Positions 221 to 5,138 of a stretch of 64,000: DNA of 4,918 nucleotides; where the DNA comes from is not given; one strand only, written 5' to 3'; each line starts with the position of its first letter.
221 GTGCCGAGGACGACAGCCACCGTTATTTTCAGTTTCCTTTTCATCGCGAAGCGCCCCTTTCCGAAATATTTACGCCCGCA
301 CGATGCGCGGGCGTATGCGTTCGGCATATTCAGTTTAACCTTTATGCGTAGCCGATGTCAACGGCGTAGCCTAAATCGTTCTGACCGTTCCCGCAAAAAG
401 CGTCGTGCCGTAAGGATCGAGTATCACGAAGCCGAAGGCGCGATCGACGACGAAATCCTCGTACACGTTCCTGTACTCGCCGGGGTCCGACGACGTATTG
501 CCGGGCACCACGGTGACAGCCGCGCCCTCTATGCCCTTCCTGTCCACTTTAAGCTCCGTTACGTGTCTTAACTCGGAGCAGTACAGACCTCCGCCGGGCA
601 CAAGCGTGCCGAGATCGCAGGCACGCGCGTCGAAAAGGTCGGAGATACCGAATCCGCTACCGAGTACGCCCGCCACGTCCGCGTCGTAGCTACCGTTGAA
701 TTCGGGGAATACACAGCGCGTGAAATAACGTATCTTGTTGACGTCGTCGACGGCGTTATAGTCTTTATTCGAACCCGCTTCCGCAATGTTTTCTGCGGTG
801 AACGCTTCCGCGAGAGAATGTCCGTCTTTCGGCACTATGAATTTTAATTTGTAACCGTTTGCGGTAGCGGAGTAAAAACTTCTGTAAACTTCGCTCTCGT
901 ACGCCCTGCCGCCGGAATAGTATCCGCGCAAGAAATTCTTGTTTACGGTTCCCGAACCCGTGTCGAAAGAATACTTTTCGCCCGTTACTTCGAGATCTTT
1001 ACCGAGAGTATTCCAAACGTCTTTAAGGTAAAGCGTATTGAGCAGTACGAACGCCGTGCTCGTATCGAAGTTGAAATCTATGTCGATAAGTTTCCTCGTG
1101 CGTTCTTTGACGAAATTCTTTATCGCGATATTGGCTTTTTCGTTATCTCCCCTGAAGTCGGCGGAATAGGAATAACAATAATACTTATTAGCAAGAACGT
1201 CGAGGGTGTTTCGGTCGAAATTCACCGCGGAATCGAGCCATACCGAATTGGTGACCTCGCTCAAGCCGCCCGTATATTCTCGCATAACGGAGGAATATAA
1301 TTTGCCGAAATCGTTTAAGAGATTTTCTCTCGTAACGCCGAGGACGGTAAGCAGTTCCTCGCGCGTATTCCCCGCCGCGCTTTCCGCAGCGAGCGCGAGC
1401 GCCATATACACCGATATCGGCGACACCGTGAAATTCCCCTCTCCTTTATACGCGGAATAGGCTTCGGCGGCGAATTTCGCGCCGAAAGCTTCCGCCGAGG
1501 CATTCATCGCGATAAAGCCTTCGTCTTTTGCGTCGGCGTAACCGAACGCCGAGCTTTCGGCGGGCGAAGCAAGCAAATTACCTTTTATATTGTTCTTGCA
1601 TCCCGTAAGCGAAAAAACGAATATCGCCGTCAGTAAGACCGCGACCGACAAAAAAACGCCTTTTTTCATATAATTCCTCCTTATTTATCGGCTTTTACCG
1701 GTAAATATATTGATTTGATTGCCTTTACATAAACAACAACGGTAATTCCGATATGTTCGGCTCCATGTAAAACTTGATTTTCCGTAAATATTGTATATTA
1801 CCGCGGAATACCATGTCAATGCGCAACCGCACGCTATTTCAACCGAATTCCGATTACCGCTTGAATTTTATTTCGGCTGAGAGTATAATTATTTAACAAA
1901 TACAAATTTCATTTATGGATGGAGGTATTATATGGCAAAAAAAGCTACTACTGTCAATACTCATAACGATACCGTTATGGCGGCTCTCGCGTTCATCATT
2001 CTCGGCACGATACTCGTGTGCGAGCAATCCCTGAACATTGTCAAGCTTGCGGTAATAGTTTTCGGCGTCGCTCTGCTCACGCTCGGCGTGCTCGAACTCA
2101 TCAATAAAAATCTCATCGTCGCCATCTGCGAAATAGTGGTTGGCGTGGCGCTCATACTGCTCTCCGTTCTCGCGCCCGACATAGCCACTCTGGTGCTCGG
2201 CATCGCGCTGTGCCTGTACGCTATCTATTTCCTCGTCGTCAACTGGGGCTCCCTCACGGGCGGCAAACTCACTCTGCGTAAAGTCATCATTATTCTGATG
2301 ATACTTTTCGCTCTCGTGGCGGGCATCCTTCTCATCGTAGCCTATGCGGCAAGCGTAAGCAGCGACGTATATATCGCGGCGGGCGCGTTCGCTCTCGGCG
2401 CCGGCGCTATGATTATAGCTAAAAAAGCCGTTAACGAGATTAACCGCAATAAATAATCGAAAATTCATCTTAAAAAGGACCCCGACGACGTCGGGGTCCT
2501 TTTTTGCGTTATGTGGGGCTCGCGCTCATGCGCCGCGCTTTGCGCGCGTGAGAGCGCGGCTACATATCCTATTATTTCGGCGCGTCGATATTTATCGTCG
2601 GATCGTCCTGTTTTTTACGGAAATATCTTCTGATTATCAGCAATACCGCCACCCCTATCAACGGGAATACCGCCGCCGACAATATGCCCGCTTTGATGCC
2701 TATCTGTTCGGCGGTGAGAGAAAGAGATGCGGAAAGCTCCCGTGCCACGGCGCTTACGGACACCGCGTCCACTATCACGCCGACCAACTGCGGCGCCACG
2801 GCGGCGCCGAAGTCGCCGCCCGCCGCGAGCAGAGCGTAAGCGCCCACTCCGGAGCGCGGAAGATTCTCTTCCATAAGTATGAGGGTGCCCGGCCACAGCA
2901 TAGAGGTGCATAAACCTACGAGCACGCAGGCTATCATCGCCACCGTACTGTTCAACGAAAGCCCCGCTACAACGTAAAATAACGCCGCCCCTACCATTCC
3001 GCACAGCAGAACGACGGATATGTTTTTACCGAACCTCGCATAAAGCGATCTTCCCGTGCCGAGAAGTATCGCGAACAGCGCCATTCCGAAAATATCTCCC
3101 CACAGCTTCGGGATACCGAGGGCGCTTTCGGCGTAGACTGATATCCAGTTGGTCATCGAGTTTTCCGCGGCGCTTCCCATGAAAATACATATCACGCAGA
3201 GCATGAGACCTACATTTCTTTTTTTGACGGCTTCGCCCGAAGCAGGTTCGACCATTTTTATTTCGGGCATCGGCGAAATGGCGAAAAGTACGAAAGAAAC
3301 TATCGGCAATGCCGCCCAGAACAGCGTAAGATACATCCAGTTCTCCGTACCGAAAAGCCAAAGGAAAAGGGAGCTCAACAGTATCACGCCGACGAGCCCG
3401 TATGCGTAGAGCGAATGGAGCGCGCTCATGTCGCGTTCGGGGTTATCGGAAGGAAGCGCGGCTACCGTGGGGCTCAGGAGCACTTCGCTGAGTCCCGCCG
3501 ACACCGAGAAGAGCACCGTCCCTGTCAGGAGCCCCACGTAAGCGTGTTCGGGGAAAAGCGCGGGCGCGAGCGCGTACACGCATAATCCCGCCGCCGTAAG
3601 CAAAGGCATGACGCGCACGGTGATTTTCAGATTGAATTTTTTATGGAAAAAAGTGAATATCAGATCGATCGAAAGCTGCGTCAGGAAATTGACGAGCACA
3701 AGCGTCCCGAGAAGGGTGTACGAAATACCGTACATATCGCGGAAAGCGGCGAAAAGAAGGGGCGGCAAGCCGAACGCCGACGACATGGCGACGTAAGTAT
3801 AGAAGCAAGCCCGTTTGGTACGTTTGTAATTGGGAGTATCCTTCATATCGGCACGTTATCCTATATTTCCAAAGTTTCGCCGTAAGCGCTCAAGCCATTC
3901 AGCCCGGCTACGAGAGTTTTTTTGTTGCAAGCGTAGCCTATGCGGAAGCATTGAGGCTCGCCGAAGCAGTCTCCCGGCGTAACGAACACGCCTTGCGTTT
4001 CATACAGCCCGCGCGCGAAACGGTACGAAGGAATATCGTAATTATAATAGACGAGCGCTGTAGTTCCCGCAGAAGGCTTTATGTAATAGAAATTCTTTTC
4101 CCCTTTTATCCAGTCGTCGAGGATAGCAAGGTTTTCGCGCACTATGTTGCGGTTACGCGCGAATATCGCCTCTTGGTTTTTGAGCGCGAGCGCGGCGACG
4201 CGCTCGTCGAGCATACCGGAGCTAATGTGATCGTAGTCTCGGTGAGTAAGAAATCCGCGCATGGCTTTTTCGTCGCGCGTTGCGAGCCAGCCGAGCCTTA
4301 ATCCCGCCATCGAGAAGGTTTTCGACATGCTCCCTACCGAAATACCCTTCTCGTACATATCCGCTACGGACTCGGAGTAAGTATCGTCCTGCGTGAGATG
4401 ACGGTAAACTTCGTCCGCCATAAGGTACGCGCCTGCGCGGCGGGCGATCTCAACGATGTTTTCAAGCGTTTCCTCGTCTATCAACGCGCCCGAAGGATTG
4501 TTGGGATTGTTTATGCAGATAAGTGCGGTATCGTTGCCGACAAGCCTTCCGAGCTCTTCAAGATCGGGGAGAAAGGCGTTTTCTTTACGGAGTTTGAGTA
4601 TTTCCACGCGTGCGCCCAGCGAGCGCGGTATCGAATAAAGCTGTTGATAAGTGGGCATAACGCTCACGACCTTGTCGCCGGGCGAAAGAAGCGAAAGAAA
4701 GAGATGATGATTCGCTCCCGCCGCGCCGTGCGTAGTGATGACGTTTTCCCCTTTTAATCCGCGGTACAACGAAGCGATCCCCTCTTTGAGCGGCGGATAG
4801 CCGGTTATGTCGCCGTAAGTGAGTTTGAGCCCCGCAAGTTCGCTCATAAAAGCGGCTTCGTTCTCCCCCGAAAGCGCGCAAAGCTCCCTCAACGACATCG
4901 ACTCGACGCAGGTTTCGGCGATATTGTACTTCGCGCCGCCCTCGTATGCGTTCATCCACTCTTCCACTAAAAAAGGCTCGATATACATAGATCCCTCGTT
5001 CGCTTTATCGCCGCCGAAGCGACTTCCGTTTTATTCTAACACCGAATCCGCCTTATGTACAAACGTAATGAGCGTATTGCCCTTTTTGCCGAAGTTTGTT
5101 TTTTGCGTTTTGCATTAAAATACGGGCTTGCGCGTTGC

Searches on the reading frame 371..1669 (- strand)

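Call 18: search_protein_families(library=pfam, proteins=[window:371-1669:-], max_evalue=0.001)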
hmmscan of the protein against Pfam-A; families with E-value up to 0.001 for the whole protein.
window:371-1669:- (432 aa): 1 family
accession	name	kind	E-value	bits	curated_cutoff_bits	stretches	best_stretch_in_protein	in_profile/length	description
PF00079.25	Serpin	-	1.6e-38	133.3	27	1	61-430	5-368/370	Serpin (serine protease inhibitor)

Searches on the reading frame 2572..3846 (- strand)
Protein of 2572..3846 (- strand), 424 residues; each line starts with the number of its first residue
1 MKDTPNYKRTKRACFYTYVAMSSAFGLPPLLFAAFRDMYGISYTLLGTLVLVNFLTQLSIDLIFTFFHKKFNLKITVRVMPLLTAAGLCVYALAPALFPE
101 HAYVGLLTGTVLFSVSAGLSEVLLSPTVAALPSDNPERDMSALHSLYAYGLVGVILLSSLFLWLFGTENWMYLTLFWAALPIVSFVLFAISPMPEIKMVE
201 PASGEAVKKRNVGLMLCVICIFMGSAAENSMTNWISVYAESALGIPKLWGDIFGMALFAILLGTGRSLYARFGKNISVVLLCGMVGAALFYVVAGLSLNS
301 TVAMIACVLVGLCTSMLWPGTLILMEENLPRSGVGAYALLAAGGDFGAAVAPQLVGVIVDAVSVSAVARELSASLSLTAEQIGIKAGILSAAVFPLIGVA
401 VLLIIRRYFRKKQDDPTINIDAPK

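Call 18: search_protein_families(library=pfam, proteins=[window:2572-3846:-], max_evalue=0.001)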
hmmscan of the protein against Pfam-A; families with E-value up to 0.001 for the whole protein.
window:2572-3846:- (424 aa): 1 family
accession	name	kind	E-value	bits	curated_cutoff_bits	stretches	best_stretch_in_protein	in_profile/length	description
PF07690.21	MFS_1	-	8.3e-16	58.3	33.4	2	19-352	7-347/347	Major Facilitator Superfamily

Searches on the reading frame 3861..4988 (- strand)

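Call 18: search_protein_families(library=pfam, proteins=[window:3861-4988:-], max_evalue=0.001)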
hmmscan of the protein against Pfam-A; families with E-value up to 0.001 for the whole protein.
window:3861-4988:- (375 aa): 4 families
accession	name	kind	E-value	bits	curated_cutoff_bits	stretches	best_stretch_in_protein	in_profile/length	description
PF00155.27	Aminotran_1_2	-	3.8e-43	148.5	19.7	1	56-358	36-353/361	Aminotransferase class I and II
PF00266.25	Aminotran_5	-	1.3e-06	28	21.5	1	67-197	48-180/371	Aminotransferase class-V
PF01053.26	Cys_Met_Meta_PP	-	1e-05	24.7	27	1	67-194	57-175/381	Cys/Met metabolism PLP-dependent enzyme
PF12897.13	Asp_aminotransf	-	0.00048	19.5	27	0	104-202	124-225/421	Aspartate amino-transferase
